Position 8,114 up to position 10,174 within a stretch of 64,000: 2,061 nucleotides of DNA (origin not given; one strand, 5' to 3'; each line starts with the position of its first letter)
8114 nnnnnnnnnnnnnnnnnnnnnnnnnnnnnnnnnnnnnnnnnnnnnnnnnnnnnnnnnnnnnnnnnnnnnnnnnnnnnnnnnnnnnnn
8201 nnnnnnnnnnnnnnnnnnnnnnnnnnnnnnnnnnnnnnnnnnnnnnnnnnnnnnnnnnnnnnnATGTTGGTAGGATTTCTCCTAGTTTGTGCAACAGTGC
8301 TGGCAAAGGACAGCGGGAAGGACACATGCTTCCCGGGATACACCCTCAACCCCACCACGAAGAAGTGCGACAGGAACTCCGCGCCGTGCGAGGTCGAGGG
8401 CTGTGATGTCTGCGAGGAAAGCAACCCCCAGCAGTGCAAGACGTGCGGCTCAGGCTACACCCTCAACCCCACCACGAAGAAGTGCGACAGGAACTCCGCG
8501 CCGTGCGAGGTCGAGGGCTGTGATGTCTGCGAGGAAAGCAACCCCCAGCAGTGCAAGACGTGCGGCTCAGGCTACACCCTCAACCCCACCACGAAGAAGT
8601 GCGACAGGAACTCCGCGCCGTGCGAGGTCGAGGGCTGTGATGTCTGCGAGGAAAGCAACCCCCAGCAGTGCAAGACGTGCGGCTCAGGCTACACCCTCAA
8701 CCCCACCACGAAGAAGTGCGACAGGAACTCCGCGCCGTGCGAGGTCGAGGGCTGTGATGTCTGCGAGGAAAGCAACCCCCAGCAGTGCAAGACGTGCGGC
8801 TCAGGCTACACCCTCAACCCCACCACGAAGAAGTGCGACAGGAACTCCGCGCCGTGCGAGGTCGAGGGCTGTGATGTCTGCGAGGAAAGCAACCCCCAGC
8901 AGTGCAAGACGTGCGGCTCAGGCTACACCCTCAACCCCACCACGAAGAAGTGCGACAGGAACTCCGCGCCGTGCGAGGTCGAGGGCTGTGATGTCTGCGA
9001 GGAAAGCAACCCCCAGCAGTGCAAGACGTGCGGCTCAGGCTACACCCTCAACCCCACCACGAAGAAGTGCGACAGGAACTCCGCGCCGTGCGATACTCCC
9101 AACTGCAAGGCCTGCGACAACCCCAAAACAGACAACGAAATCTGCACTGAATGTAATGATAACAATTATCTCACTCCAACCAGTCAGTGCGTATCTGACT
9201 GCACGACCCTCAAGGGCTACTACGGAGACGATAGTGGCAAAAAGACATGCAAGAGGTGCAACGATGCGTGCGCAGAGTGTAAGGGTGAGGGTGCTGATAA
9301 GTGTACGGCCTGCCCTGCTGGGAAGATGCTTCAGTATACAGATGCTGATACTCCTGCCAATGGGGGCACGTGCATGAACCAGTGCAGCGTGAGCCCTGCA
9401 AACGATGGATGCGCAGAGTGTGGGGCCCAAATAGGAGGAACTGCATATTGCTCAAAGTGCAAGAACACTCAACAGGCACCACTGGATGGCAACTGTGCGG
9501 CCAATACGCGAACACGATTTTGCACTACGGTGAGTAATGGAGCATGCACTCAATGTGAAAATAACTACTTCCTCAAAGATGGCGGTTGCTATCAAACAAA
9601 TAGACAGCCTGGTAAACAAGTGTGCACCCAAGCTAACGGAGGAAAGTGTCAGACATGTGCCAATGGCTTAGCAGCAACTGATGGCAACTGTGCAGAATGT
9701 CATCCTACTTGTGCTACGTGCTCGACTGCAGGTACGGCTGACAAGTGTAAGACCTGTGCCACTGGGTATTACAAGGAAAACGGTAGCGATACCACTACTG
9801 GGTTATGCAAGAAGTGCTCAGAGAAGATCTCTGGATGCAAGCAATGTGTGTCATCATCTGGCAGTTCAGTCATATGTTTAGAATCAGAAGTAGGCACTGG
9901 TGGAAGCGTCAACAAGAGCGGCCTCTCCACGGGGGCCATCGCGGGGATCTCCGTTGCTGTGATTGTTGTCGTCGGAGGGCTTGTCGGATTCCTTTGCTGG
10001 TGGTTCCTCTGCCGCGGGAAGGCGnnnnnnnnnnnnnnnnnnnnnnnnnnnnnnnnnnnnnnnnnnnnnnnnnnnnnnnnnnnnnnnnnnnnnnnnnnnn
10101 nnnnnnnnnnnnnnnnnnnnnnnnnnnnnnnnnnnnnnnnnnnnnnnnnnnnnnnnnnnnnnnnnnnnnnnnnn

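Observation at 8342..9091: Perfect 117-bp x 6.4 tandem array inside the VSP ectodomain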

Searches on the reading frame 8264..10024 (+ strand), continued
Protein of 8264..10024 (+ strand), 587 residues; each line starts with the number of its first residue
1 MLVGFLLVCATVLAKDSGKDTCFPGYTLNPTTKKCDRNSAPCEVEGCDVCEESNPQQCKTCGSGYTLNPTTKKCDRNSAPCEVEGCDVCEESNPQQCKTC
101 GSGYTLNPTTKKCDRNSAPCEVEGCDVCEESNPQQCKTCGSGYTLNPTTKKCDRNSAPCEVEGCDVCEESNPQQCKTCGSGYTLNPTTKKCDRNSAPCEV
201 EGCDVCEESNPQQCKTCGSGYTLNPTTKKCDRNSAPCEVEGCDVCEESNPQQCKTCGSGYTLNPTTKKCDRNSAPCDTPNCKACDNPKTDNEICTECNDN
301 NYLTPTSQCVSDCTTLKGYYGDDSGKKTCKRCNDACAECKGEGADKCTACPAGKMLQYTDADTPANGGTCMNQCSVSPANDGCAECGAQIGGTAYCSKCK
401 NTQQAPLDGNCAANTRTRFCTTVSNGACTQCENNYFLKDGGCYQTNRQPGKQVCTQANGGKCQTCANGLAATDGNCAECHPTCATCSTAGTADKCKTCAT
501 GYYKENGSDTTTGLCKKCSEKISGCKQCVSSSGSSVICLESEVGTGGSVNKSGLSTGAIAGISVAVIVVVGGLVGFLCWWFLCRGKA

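Call 59: fold_search(model_id=the predicted structure, library=pdb)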
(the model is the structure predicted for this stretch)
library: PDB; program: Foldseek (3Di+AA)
matches with E <= 10: 311; with E <= 0.001: 4
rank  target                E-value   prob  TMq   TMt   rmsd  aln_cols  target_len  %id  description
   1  8em7_A                7.2e-05  0.54  0.11  0.03  34.7       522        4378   15  Cryo-EM structure of LRP2 at pH 5.2 (released 2023-02-08)
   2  9qaw_A                2.4e-04  0.90  0.18  0.05  28.2       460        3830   17  CryoEM structure of the human LRP2 receptor ectodomain in complex with LRPAP1 (released 2026-03-11)
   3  9qaw_B                2.5e-04  0.38  0.09  0.03  28.0       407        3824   19  CryoEM structure of the human LRP2 receptor ectodomain in complex with LRPAP1 (released 2026-03-11)
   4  8jut_A                4.9e-04  0.72  0.12  0.03  33.5       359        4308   20  rat megalin RAP complex (released 2024-06-19)
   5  9i3v_B                1.0e-03  0.41  0.12  0.03  26.9       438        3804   18  Cryo-EM structure of the human LRP2 ectodomain (released 2026-02-04)
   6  8jxc_A                1.1e-03  0.54  0.17  0.10  22.6       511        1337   16  rat megalin wingB (released 2024-06-19)
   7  8jxh_B                1.7e-03  0.72  0.17  0.11  20.4       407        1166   18  rat megalin RAP complex wingA (released 2024-06-19)
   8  9i3v_A                1.9e-03  0.54  0.17  0.05  29.1       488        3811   14  Cryo-EM structure of the human LRP2 ectodomain (released 2026-02-04)
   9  8jxi_A                4.3e-03  0.23  0.09  0.06  23.5       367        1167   17  rat megalin RAP complex wingB (released 2024-06-19)
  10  8vy2_A                7.4e-03  0.47  0.10  0.05  25.1       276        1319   17  Structure of mCELSR1 extracellular region containing CADH9-GAIN domains (released 2025-05-07)
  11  9cwm_B                7.9e-03  0.23  0.13  0.04  26.1       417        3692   18  Cryo-EM structure of human Low-density lipoprotein receptor-related protein 2 (released 2025-08-06)
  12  8jxb_B                9.4e-03  0.23  0.09  0.06  20.2       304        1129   17  Cryo-EM structure of rat megalin wingAc (released 2024-06-19)
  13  9cwm_A                1.1e-02  0.30  0.12  0.04  18.2       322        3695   17  Cryo-EM structure of human Low-density lipoprotein receptor-related protein 2 (released 2025-08-06)
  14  4c99_D                1.2e-02  0.80  0.07  0.30  14.0       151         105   20  Mouse ZNRF3 ectodomain in complex with mouse RSPO2 Fu1-Fu2 crystal form I (released 2013-11-20)
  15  4kt1_E                1.9e-02  0.82  0.07  0.31  12.9       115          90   22  Complex of R-spondin 1 with LGR4 extracellular domain (released 2013-06-19)
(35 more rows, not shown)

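Call 61: find_encoding_contigs(protein=P0019, flank=500, max_places=1)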
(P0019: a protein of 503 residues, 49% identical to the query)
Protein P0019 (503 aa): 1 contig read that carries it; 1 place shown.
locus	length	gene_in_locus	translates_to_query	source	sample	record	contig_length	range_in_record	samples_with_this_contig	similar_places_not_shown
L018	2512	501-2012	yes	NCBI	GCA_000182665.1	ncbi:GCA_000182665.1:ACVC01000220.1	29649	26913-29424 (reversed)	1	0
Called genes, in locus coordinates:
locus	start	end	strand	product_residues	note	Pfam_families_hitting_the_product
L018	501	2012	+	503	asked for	PF03302:VSP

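Call 62: find_encoding_contigs(protein=P0027, flank=500, max_places=1)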
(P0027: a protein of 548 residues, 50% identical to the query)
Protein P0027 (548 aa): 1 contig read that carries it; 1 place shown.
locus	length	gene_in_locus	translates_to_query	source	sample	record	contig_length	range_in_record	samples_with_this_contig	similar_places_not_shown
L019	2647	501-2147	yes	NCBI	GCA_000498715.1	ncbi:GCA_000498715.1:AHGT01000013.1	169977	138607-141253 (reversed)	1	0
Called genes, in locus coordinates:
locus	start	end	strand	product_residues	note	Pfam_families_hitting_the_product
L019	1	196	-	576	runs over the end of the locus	PF21238:Pus10_C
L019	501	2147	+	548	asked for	PF03302:VSP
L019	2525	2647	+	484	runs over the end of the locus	PF16062:MavL-like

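Call 63: find_encoding_contigs(protein=P0010, flank=500, max_places=1)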
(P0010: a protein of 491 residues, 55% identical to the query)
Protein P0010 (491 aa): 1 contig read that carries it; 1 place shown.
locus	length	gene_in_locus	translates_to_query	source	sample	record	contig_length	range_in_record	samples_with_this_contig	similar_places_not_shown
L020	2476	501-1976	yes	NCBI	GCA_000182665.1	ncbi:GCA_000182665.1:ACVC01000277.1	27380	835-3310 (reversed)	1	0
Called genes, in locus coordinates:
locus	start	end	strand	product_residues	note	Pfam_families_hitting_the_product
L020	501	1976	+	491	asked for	PF03302:VSP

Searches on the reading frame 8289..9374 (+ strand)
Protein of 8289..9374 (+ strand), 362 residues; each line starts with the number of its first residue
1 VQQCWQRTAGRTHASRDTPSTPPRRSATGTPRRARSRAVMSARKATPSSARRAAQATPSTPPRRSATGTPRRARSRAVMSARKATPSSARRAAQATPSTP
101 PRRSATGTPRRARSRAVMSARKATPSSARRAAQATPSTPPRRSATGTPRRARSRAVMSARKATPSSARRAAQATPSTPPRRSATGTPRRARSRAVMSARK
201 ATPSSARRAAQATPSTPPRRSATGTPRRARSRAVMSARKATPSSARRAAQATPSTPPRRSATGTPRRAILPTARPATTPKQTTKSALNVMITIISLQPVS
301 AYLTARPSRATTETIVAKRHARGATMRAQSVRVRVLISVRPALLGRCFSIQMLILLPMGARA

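Call 51: search_protein_families(library=pfam, proteins=[window:8289-9374:+], max_evalue=0.001)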
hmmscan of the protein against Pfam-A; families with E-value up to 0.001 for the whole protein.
window:8289-9374:+ (362 aa): 0 families
